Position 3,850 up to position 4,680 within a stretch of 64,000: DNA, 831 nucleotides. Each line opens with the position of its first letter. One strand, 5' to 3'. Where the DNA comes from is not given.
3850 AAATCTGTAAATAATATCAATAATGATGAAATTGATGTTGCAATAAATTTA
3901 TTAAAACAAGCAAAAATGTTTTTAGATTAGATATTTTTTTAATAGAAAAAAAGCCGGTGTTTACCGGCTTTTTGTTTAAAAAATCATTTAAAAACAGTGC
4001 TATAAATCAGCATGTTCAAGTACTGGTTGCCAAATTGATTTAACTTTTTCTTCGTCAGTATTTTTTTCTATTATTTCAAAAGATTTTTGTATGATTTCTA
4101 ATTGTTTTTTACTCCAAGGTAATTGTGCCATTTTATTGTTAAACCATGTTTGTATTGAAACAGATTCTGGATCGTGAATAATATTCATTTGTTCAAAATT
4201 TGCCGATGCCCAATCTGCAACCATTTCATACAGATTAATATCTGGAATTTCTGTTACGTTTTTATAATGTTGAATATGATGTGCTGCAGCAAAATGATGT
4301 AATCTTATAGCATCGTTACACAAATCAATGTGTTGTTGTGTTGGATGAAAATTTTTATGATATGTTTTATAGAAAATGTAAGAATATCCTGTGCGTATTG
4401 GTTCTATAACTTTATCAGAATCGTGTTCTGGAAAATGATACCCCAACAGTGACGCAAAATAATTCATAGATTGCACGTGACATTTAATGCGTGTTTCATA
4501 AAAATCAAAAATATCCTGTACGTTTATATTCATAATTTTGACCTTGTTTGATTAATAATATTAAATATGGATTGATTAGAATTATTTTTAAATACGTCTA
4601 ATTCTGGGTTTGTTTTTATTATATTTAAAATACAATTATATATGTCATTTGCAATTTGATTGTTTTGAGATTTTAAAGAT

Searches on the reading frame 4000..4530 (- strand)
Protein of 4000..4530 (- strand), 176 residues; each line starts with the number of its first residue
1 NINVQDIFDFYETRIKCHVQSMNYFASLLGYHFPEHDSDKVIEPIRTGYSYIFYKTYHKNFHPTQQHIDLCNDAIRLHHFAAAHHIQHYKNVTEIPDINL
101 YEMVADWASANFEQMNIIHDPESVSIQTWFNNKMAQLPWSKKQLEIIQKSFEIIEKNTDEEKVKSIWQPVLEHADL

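Call 5: search_protein_families(library=pfam, proteins=[window:4000-4530:-], max_evalue=0.1)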
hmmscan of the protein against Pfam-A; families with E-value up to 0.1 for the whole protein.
window:4000-4530:- (176 aa): 2 families
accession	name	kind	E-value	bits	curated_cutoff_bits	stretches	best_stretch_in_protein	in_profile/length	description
PF18907.5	DUF5662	-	4.5e-12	46.3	27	1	12-147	6-150/156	Family of unknown function (DUF5662)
PF24116.1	DUF7390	-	0.067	14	28.4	0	19-86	10-64/118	Domain of unknown function (DUF7390)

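Call 6: search_protein_families(library=ncbifam, proteins=[window:4000-4530:-], max_evalue=0.1)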
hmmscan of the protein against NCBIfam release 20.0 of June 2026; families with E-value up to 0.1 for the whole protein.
window:4000-4530:- (176 aa): 1 family
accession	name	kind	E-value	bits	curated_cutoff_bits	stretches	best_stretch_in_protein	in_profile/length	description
NF038231.1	MBL_Geo_Pelo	equivalog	0.071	12.7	360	0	23-69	86-132/250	GPMC system MBL fold metallohydrolase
